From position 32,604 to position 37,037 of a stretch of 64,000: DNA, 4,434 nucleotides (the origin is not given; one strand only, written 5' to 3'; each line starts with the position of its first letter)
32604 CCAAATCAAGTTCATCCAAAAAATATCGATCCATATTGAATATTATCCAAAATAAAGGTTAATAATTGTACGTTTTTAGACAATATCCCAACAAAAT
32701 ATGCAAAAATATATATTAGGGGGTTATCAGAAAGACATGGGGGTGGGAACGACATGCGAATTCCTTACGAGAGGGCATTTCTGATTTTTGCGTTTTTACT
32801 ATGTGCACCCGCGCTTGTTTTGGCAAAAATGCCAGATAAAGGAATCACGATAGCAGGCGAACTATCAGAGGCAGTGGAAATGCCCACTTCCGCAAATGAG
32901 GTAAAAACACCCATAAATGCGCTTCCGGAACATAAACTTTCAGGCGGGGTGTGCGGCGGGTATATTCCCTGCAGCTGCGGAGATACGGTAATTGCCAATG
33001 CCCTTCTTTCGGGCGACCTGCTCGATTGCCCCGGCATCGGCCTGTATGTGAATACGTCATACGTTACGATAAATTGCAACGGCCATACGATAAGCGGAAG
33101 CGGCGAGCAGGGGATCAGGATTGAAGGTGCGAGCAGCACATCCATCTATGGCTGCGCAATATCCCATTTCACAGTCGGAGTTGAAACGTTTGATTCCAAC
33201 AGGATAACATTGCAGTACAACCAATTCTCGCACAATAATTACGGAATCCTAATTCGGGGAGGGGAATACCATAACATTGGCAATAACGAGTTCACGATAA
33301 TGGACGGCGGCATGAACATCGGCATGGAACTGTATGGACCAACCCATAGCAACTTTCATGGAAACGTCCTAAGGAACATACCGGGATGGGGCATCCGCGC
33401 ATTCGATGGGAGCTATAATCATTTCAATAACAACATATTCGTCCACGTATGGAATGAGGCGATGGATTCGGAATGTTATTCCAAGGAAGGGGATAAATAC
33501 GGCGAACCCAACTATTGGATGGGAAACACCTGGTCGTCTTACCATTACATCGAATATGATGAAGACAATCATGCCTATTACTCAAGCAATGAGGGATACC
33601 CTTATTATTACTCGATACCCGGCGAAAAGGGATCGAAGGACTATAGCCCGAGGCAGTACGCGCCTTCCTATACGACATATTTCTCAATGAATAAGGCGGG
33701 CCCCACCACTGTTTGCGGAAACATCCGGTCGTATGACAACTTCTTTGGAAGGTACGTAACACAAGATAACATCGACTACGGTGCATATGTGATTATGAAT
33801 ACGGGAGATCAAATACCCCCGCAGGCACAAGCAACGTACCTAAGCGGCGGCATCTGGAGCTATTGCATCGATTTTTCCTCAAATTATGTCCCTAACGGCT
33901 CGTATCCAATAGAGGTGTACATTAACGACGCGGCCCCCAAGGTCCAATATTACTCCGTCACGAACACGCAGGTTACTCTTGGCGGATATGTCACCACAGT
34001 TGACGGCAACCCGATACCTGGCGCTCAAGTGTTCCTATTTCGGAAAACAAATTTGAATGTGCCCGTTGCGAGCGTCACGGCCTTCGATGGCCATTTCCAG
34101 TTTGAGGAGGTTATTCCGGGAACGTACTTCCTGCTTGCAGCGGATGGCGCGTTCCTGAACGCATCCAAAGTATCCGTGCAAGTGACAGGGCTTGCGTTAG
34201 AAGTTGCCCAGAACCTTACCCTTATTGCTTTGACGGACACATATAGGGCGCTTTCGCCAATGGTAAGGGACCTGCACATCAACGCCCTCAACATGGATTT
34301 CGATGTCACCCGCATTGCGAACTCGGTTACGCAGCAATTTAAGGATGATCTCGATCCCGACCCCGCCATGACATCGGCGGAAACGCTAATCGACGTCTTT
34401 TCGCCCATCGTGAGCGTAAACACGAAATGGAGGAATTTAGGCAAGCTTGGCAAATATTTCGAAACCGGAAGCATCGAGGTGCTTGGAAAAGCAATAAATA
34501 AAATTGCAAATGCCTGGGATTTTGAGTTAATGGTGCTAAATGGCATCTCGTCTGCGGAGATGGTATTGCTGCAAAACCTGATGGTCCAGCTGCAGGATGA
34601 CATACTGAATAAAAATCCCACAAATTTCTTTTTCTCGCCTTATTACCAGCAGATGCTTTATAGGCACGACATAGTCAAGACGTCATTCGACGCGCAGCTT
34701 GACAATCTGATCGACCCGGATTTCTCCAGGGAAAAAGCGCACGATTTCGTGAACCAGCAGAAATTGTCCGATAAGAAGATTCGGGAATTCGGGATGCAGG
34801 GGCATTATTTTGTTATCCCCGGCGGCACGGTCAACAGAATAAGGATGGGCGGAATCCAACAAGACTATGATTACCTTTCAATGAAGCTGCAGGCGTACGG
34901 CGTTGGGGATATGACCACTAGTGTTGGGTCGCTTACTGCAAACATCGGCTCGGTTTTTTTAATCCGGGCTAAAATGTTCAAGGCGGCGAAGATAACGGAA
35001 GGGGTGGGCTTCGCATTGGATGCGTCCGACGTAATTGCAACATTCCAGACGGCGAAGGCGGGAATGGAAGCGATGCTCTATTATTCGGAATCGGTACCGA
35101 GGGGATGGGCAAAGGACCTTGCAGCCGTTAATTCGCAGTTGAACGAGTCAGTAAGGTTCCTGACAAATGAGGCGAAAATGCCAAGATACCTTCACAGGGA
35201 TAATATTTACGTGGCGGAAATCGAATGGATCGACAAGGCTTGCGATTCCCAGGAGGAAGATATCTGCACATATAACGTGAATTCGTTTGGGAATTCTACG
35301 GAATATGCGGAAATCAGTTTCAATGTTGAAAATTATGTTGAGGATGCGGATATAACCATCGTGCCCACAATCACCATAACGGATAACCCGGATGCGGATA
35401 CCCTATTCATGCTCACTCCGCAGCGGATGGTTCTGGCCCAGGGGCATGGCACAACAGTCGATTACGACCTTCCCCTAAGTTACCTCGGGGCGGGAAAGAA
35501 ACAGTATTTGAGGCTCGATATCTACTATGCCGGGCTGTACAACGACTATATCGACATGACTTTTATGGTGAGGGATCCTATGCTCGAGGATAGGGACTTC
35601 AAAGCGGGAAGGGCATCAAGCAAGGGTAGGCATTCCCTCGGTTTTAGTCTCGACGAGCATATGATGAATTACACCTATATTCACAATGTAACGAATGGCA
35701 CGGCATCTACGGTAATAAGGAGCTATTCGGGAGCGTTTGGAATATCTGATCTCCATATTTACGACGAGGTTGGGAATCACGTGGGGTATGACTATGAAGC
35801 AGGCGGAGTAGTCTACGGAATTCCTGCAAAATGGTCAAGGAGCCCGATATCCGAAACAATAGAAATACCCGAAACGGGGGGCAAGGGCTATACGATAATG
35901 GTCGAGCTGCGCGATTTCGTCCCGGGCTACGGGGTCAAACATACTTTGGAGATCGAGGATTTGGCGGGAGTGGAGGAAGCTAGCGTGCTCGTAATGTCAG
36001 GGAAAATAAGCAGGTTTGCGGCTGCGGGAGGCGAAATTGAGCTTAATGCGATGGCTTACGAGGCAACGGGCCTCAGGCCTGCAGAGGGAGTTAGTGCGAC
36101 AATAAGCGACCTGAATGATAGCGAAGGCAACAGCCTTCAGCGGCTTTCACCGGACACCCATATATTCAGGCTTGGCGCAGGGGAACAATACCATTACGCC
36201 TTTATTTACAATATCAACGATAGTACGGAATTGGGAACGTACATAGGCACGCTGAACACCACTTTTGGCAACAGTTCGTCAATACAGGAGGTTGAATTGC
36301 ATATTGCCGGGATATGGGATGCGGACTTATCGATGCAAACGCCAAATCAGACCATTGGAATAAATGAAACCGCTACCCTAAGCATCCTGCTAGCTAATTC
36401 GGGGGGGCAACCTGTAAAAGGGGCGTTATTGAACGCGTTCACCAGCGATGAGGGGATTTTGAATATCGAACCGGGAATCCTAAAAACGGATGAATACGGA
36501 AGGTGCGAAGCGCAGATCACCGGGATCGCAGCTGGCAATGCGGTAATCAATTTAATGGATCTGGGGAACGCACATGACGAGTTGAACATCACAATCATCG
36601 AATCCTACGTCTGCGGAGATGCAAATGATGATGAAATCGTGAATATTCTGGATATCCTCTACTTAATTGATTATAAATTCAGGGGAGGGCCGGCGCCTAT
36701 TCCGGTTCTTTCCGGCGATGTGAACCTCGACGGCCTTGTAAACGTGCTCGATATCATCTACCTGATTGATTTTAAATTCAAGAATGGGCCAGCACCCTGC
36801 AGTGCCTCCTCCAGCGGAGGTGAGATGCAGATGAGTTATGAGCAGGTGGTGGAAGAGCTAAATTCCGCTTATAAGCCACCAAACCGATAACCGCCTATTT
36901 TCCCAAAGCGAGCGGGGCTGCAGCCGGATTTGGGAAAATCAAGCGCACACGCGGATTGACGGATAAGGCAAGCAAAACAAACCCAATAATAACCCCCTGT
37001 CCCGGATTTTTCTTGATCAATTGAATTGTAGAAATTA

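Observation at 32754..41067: Giant secreted beta-helix/Ig protein with a C-terminal dockerin in an archaeon, flanked by GT-C-like membrane glycosyltransferases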

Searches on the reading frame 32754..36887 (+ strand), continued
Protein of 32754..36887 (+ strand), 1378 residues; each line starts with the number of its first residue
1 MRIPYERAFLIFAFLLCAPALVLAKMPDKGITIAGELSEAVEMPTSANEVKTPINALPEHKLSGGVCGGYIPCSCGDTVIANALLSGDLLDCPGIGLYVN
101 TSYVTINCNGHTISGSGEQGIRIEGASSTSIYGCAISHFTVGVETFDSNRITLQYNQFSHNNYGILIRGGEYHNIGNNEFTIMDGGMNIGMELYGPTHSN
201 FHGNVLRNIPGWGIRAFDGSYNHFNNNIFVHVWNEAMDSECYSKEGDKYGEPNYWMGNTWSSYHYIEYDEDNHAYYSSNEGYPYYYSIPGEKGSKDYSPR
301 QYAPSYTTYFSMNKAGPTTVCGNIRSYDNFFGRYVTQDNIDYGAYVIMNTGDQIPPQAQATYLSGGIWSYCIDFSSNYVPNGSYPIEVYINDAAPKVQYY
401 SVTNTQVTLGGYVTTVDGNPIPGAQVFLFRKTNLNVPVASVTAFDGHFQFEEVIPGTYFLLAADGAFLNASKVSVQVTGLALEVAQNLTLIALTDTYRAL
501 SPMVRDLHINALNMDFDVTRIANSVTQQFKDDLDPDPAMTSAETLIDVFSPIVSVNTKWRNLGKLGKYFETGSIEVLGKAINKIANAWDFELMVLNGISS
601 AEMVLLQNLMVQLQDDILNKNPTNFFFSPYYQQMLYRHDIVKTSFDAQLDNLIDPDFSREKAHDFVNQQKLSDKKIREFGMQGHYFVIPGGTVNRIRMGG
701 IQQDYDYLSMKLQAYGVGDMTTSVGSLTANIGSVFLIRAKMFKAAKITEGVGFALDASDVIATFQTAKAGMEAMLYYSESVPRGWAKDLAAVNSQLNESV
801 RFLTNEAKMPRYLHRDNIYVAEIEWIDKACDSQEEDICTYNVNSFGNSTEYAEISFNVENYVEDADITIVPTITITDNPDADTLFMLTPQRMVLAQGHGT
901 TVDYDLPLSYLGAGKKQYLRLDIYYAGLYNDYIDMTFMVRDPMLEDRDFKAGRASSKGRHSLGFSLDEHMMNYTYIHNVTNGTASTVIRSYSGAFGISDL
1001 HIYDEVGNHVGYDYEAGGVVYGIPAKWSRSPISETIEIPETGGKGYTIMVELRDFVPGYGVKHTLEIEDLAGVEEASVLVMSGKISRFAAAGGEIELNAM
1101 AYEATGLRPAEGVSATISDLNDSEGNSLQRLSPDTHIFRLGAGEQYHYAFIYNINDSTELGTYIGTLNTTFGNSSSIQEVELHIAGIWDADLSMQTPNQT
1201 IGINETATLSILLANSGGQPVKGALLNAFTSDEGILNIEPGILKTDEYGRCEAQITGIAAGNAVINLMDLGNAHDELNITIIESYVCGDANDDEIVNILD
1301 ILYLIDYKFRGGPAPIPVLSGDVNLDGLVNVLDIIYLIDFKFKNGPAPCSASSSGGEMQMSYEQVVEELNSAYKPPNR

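Call 75: find_related_loci(query=window:32754-36887:+, collection=genome_contigs, flank=10000)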
Query window:32754-36887:+ (1378 aa) in genome_contigs; peptide patterns used: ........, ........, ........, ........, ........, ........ (x = any residue, [..] = any of these).
4 stretches matched a pattern, but none encodes a relative of the query by tblastn (E <= 1e-3).

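Call 93: search_protein_families(library=phrogs, proteins=[window:32754-36887:+], max_evalue=0.01)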
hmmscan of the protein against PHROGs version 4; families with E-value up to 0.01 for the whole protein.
window:32754-36887:+ (1378 aa): 0 families

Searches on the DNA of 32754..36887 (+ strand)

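Call 46: search_rna_families(sources=[L001, L003, L004, L005, L006], threshold=gathering)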
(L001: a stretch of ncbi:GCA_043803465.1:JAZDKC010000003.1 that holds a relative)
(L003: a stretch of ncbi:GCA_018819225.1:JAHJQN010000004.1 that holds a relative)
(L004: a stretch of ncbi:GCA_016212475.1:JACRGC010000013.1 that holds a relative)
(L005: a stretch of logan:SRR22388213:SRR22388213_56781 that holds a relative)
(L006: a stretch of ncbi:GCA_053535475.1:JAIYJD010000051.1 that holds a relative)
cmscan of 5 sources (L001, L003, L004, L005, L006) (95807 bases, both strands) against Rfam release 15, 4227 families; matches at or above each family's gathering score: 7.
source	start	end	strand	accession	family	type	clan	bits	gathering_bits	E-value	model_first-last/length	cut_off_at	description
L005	9588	9670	-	RF00005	tRNA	Gene; tRNA;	CL00001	62.7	29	4.8e-11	1-71/71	no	tRNA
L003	9497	9579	-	RF00005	tRNA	Gene; tRNA;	CL00001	60.5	29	1.9e-10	1-71/71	no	tRNA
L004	7513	7648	+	RF00005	tRNA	Gene; tRNA;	CL00001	53.3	29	1.8e-08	1-71/71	no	tRNA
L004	14227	14330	+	RF00005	tRNA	Gene; tRNA;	CL00001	51.9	29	4.4e-08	1-71/71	no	tRNA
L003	14377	14502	+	RF00005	tRNA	Gene; tRNA;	CL00001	50.3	29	1.2e-07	1-71/71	no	tRNA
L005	9831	9977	+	RF00005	tRNA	Gene; tRNA;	CL00001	50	29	1.5e-07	1-71/71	no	tRNA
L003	9643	9825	+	RF00005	tRNA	Gene; tRNA;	CL00001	48.4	29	4e-07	1-71/71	no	tRNA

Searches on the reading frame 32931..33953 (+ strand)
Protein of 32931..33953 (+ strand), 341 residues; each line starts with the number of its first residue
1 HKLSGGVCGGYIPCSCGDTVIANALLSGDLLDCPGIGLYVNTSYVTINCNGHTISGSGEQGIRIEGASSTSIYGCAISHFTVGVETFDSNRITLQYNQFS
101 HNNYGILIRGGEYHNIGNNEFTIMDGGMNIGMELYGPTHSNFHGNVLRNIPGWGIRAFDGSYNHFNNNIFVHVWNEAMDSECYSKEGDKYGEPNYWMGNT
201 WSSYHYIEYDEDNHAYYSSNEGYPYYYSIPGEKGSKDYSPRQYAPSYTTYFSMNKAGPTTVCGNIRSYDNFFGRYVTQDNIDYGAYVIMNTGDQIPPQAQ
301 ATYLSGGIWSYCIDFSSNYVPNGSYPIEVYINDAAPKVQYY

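Call 92: search_solved_structures(query=A8, max_evalue=10)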
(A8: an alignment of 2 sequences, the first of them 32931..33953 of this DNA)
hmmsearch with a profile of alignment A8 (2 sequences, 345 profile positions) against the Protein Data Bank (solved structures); distinct sequences matched with E-value up to 10: 1.
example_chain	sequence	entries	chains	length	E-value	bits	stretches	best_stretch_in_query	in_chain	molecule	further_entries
9qzc_AE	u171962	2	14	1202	0.16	14.3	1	43-117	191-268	TBC1 domain family member 31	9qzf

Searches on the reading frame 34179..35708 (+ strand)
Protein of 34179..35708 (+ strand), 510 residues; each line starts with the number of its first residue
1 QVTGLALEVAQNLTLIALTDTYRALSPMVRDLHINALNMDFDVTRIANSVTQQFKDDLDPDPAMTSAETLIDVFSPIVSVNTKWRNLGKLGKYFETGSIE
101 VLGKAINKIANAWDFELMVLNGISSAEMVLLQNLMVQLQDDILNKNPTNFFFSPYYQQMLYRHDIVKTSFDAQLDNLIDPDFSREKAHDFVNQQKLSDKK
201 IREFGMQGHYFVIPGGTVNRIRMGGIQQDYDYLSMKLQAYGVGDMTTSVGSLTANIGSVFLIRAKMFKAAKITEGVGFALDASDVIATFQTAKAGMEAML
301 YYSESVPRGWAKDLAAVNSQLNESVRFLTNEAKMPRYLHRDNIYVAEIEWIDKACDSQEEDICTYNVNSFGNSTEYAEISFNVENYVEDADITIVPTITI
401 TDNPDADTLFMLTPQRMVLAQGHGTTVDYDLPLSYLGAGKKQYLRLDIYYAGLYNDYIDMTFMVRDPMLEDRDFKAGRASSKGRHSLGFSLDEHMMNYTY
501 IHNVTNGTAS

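Call 66: predict_structure(alignment_id=A2)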
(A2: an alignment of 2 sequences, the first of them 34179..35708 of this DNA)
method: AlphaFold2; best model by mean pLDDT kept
length: 510 residues; sequences in the alignment: 2
mean_pLDDT: 36.2   pTM: 0.27
mean pLDDT of the five models: 36.2, 35.7, 32.5, 29.7, 29.3
residues with pLDDT >= 90: 0; 70-90: 0; 50-70: 47; < 50: 463
segments of 3 or more residues with pLDDT < 50: 1-378, 400-408, 410-413, 432-440, 450-510
pLDDT, mean of each block of 10 residues (from residue 1): 25 28 33 36 38 41 42 36 39 41 36 33 33 32 33 33 34 37 38 36 31 25 32 34 31 30 29 27 29 31 31 36 36 33 38 35 34 42 53 52 44 55 56 46 50 41 39 31 34 31 28
secondary structure, 60 per line:
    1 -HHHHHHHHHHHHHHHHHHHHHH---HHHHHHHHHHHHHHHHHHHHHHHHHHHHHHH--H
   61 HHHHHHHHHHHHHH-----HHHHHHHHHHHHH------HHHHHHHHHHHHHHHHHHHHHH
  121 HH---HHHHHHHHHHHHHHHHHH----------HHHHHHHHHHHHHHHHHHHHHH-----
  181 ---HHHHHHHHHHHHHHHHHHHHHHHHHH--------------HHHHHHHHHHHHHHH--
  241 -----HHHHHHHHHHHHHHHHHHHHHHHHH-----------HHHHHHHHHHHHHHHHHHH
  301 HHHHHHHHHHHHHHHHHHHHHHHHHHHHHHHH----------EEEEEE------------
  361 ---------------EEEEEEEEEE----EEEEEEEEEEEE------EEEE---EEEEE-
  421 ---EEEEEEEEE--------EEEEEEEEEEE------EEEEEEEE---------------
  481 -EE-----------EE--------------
elements in order: H2-23 H27-57 H60-74 H80-92 H99-122 H126-143 H154-175 H184-209 H224-238 H246-270 H282-332 E343-348 E376-385 E390-401 E408-411 E415-419 E424-432 E441-451 E458-465
